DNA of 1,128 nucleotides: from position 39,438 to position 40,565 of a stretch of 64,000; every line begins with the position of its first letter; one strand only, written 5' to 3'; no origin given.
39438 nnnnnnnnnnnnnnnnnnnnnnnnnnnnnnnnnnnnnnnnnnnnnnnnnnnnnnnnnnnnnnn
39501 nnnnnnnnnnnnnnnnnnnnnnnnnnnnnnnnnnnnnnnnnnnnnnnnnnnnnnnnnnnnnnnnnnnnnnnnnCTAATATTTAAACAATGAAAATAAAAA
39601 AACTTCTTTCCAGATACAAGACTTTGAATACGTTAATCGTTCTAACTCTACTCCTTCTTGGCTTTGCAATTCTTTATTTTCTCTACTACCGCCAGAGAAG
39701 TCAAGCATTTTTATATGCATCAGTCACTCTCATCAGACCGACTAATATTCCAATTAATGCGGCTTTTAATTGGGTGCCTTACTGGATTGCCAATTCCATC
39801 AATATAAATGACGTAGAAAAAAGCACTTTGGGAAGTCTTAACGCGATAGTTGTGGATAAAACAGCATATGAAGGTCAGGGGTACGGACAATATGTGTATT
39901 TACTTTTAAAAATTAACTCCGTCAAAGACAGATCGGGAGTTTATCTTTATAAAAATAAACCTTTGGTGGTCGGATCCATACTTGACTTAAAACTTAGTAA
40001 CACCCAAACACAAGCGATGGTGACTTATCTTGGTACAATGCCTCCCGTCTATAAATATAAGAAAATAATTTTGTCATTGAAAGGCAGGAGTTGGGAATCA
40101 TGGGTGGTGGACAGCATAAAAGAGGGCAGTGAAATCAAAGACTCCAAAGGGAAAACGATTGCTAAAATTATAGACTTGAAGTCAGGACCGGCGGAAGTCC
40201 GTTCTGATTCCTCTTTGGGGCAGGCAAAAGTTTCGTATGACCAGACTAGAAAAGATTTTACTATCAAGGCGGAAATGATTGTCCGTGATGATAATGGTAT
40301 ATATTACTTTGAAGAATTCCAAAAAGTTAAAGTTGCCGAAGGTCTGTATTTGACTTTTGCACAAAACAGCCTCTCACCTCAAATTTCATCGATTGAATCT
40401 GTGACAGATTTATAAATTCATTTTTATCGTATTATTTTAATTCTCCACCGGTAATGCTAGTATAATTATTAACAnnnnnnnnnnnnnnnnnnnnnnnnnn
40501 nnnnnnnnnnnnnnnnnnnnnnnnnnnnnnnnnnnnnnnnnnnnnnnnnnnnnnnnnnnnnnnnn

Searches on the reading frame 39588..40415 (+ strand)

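Call 13: search_protein_families(library=pfam, proteins=[window:39588-40415:+], max_evalue=0.01)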
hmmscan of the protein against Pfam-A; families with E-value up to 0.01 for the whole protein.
window:39588-40415:+ (275 aa): 1 family
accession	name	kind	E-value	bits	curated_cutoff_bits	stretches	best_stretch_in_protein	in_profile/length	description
PF14221.11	DUF4330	-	0.00038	21.1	27.6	1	159-269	54-166/167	Domain of unknown function (DUF4330)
